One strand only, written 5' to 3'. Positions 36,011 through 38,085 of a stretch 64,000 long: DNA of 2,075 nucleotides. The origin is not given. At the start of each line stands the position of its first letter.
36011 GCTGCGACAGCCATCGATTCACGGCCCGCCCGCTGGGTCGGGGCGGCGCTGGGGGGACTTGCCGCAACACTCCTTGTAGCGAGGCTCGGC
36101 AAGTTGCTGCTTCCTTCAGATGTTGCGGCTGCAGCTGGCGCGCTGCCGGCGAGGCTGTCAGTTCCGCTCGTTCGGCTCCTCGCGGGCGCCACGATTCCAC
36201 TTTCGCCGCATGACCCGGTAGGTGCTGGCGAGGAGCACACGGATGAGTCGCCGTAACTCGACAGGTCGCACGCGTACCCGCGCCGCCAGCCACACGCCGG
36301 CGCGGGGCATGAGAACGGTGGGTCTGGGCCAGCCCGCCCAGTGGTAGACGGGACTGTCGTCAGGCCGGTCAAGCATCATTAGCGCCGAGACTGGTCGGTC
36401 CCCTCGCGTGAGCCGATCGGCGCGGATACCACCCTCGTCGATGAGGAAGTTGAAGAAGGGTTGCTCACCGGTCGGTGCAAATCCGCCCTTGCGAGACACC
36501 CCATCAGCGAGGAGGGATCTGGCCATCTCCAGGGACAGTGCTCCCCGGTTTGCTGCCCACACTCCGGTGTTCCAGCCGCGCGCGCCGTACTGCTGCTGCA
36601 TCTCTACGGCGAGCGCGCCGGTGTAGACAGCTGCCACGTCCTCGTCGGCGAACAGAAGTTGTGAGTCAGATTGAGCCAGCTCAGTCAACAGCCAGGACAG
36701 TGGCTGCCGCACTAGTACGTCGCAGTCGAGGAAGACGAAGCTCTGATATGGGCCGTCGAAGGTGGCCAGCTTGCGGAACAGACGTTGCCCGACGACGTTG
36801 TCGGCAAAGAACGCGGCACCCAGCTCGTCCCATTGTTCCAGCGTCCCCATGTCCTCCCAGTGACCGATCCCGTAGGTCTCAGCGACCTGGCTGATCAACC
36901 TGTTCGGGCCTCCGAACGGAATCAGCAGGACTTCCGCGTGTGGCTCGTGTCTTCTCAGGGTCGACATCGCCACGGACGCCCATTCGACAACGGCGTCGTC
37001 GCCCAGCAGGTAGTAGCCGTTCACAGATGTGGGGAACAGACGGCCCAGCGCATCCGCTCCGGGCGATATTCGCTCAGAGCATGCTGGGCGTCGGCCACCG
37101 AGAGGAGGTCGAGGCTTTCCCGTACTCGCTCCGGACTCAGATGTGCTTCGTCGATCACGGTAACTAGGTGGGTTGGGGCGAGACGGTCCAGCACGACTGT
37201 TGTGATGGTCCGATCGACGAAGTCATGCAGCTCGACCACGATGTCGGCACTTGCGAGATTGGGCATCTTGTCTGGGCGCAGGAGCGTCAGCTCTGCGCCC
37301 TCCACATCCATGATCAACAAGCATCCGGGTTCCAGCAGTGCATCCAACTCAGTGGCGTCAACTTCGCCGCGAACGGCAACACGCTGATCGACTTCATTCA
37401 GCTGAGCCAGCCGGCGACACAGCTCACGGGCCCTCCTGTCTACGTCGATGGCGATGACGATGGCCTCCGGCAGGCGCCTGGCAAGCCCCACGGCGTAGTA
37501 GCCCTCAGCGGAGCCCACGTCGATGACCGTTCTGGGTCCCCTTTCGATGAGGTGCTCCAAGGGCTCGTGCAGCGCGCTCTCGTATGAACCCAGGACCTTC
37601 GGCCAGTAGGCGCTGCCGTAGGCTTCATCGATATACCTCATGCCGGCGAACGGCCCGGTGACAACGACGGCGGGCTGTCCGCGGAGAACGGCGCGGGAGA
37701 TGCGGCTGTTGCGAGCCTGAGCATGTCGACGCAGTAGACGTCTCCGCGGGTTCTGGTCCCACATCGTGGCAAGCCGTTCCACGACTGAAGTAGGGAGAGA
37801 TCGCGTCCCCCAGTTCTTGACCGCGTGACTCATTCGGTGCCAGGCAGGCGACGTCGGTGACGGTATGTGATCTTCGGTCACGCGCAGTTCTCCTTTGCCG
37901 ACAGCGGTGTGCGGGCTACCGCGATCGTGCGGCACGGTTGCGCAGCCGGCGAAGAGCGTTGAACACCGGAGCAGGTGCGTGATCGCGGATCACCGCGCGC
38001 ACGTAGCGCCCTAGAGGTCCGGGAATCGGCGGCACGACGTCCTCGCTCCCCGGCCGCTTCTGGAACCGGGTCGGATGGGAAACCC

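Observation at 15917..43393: About 27-kb Wzx/Wzy/Wzc polysaccharide locus unusually rich in methyltransferases and redox tailoring genes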

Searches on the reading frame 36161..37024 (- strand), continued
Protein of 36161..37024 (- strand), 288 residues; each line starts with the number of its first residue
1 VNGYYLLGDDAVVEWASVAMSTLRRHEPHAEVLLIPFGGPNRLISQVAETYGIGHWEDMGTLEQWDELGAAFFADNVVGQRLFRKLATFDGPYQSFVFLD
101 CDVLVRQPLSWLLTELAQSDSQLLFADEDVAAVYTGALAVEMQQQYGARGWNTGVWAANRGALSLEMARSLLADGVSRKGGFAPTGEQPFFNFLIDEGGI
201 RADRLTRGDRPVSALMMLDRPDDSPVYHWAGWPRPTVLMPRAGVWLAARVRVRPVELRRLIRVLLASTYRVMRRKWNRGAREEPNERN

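Call 54: fold_search(model_id=the predicted structure, library=pdb)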
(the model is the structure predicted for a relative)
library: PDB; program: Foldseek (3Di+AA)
matches with E <= 10: 1552; with E <= 0.001: 367
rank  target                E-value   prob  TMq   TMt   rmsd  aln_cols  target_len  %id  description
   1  3rmv                  2.0e-08  1.00  0.47  0.54   5.7       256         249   18  Crystal Structure of Human Glycogenin-1 (GYG1) T83M mutant complexed with manganese and UDP (released 2011-05-18)
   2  4wlm_A                2.1e-08  1.00  0.50  0.50   5.2       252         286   16  Crystal structure of mouse Xyloside xylosyltransferase 1 complexed with manganese (released 2015-09-30)
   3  4wlm_B                2.6e-08  1.00  0.57  0.57   5.2       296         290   14  Crystal structure of mouse Xyloside xylosyltransferase 1 complexed with manganese (released 2015-09-30)
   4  3qvb                  3.9e-08  1.00  0.54  0.60   5.6       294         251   17  Crystal Structure of Human Glycogenin-1 (GYG1) complexed with manganese and UDP (released 2011-03-23)
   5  3usr                  4.2e-08  1.00  0.53  0.58   5.7       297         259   16  Structure of Y194F glycogenin mutant truncated at residue 270 (released 2011-12-14)
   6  6eql_B                4.7e-08  1.00  0.52  0.65   5.7       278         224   18  Crystal Structure of Human Glycogenin-1 (GYG1) Tyr195pIPhe mutant complexed with manganese and UDP (released 2017-12-20)
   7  3v8y                  4.7e-08  1.00  0.54  0.59   5.9       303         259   16  Structure of apo-glycogenin truncated at residue 270 (released 2012-01-25)
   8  6u4b                  5.4e-08  1.00  0.53  0.30   6.1       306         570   12  WbbM bifunctional glycosytransferase apo structure (released 2020-01-22)
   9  3rmw                  6.1e-08  1.00  0.53  0.60   5.7       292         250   17  Crystal Structure of Human Glycogenin-1 (GYG1) T83M mutant complexed with manganese and UDP-glucose (released 2011-05-11)
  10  1zct_A                6.5e-08  1.00  0.39  0.43   5.8       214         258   17  structure of glycogenin truncated at residue 270 in a complex with UDP (released 2005-04-26)
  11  1zcu                  6.9e-08  1.00  0.51  0.56   6.4       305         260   15  apo form of the 162S mutant of glycogenin (released 2005-04-26)
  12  6eqj                  7.8e-08  1.00  0.54  0.62   5.5       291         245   18  Crystal Structure of Human Glycogenin-1 (GYG1) Tyr195pIPhe mutant, apo form (released 2017-12-20)
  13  1g9r                  1.1e-07  1.00  0.54  0.56   6.3       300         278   16  CRYSTAL STRUCTURE OF GALACTOSYLTRANSFERASE LGTC IN COMPLEX WITH MN AND UDP-2F-GALACTOSE (released 2001-02-14)
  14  1ll0_J                1.1e-07  1.00  0.52  0.58   6.1       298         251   15  Crystal Structure of Rabbit Muscle Glycogenin (released 2002-05-15)
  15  6eql_A                1.1e-07  1.00  0.48  0.53   5.7       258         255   18  Crystal Structure of Human Glycogenin-1 (GYG1) Tyr195pIPhe mutant complexed with manganese and UDP (released 2017-12-20)
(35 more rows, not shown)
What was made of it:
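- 36158..37024 (-): g18: GT8-like retaining GT-A glycosyltransferase of a rare uncharacterised family (related to NCBIfam Npun_R2821/R2822). DxD at residues 100-102, HWAG at 228-231. Foldseek top hits glycogenin, XXYLT1, WbbM and LgtC, E about 2e-8, TM 0.5-0.57 (call 54).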

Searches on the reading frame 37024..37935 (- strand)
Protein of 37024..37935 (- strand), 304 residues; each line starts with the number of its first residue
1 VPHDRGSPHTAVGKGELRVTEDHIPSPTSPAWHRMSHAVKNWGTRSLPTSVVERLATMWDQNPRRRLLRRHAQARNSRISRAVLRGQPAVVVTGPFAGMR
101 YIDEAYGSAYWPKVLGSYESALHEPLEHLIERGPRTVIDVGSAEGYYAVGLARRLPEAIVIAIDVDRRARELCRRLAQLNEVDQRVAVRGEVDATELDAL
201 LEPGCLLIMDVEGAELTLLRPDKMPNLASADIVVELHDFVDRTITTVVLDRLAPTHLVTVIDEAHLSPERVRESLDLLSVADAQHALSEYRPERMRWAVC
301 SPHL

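Call 6: search_protein_families(library=pfam, proteins=[window:37024-37935:-], max_evalue=0.01)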
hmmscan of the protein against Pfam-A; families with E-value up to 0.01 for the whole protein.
window:37024-37935:- (304 aa): 9 families
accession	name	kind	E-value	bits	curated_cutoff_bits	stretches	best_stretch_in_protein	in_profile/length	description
PF05175.20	MTS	-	3e-05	24.2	23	1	126-188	24-86/170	Methyltransferase small domain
PF01596.23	Methyltransf_3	-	0.00012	21.9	22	1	133-205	44-117/204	O-methyltransferase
PF05050.19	Methyltransf_21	-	0.00013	22.6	22.7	1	186-239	91-151/173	Methyltransferase FkbM domain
PF13649.12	Methyltransf_25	-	0.00018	22.6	27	1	137-186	1-48/97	Methyltransferase domain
PF13847.12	Methyltransf_31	-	0.00018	21.7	27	1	136-189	6-59/145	Methyltransferase domain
PF24675.1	NpmA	-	0.0005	19.9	60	1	124-167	14-57/214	16S rRNA (adenine(1408)-N(1))-methyltransferase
PF02475.24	TRM5-TYW2_MTfase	-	0.0018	18.7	28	1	136-195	39-99/164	TRM5/TYW2 methyltransferase domain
PF06325.19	PrmA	-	0.0021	18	22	1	126-190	155-217/296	Ribosomal protein L11 methyltransferase (PrmA)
PF01728.25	FtsJ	-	0.0053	17.1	24.1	1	130-201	19-82/181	FtsJ-like methyltransferase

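Call 12: search_protein_families(library=ncbifam, proteins=[window:37024-37935:-], max_evalue=0.01)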
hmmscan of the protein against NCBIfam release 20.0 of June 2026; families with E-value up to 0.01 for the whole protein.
window:37024-37935:- (304 aa): 11 families
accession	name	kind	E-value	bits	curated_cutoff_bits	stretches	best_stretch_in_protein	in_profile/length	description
TIGR01444.1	fkbM_fam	subfamily_domain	1.3e-09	38.6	37.7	1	136-186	1-50/143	FkbM family methyltransferase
TIGR02469.1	CbiT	equivalog_domain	3.5e-05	24.1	78.3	1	135-198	21-84/124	precorrin-6Y C5,15-methyltransferase (decarboxylating) subunit CbiT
TIGR03534.1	RF_mod_PrmC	equivalog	7.4e-05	22.3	199.1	1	126-188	81-143/253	peptide chain release factor N(5)-glutamine methyltransferase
NF011529.0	PRK14968.1-3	equivalog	0.00015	21.3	162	1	127-184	28-83/198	putative methyltransferase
TIGR04290.1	meth_Rta_06860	hypoth_equivalog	0.0003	20.3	300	1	114-181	28-96/226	TIGR04290 family methyltransferase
TIGR00536.1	hemK_fam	subfamily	0.0003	20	115.5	1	124-187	104-168/286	HemK family protein methyltransferase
NF000363.1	self_KamB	exception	0.00062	19.3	350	1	128-168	19-59/216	16S rRNA (adenine(1408)-N(1))-methyltransferase KamB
TIGR00406.1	prmA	equivalog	0.00064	19.2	183.15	1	126-191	153-216/288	50S ribosomal protein L11 methyltransferase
TIGR04543.1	ketoArg_3Met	equivalog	0.0015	17.7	425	1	132-203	148-221/336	2-ketoarginine methyltransferase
NF043040.1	corrin_prot_MT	hypoth_equivalog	0.0088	15.5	180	0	126-203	34-108/216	corrinoid protein-associated methyltransferase CpaM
NF041255.1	mycofact_MftM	equivalog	0.0093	15.3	200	0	122-187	130-191/289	mycofactocin oligosaccharide methyltransferase MftM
